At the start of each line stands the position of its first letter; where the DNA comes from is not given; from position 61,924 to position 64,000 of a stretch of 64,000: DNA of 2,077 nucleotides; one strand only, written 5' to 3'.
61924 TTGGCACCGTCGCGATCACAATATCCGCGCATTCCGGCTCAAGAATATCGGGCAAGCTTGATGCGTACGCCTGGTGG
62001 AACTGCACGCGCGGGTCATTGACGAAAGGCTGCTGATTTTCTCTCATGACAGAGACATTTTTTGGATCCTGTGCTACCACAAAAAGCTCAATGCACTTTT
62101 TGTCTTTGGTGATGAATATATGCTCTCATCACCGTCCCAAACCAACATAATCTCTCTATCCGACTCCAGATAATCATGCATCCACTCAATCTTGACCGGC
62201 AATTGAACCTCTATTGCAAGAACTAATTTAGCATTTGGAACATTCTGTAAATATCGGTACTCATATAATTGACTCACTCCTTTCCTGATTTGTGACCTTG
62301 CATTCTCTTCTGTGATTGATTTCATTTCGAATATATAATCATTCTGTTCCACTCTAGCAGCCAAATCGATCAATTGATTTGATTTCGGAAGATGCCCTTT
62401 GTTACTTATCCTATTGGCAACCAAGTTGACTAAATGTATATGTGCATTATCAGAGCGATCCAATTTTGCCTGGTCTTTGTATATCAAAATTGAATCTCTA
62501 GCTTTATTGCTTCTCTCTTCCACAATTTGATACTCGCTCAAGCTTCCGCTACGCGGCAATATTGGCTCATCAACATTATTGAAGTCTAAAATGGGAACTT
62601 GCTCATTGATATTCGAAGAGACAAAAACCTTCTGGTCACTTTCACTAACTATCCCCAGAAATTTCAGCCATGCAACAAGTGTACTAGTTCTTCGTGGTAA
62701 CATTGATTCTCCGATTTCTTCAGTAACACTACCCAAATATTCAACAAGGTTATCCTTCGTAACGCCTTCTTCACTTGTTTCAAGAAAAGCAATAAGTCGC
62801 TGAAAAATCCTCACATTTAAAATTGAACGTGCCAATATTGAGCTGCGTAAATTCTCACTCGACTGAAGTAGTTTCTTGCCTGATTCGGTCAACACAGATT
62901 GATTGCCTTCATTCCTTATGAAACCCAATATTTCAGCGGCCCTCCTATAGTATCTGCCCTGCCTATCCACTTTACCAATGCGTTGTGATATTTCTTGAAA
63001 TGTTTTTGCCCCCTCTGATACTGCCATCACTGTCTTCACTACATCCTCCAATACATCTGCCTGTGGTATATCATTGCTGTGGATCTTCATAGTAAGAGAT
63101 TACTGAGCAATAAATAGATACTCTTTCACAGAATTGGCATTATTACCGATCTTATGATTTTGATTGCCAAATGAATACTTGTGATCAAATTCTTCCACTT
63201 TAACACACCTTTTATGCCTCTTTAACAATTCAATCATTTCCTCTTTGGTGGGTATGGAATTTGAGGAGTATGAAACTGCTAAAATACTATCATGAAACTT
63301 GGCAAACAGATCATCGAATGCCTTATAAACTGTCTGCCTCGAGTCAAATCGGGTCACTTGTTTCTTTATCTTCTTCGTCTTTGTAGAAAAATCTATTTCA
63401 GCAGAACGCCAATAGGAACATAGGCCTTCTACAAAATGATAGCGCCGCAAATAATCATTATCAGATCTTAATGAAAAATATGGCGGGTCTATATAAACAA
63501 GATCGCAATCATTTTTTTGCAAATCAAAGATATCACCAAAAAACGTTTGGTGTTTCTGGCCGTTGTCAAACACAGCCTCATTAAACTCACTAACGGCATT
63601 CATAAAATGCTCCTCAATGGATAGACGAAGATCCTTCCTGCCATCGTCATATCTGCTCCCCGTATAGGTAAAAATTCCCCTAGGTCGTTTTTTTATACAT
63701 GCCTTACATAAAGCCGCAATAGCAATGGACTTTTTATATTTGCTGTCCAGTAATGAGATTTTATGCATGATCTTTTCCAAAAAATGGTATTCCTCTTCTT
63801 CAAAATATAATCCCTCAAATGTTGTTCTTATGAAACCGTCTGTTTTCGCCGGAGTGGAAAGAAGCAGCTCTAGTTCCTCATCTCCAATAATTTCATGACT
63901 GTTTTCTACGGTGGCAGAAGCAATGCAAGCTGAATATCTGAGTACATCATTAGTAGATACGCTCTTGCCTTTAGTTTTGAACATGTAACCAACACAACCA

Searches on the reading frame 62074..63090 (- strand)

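Call 9: search_protein_families(library=pfam, proteins=[window:62074-63090:-], max_evalue=0.01)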
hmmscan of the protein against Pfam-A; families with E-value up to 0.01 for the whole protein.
window:62074-63090:- (338 aa): 3 families
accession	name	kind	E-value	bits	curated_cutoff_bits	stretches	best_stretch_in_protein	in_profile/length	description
PF23871.1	DUF7226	-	1.1e-16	61.5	27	1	17-144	2-136/142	Domain of unknown function (DUF7226)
PF09821.14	AAA_assoc_C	-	3.9e-09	37.6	27.6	1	50-148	19-116/119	C-terminal AAA-associated domain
PF08011.17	PDDEXK_9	-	0.0057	17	25.5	0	246-287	42-84/105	PD-(D/E)XK nuclease superfamily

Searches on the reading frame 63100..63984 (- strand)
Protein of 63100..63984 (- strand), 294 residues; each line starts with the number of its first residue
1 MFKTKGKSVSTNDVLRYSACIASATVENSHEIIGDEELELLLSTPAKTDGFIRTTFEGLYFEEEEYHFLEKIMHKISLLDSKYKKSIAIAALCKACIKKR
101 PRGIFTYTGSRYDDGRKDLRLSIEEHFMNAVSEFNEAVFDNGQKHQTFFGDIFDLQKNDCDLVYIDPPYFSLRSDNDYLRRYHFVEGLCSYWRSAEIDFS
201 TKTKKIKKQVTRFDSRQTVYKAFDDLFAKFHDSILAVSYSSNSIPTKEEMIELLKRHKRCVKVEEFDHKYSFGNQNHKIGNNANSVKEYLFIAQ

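Call 9: search_protein_families(library=pfam, proteins=[window:63100-63984:-], max_evalue=0.01)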
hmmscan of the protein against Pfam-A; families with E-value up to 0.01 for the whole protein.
window:63100-63984:- (294 aa): 1 family
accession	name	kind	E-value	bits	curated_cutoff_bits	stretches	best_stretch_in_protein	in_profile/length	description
PF02086.21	MethyltransfD12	-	3.5e-10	40.5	22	1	2-183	38-199/253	D12 class N6 adenine-specific DNA methyltransferase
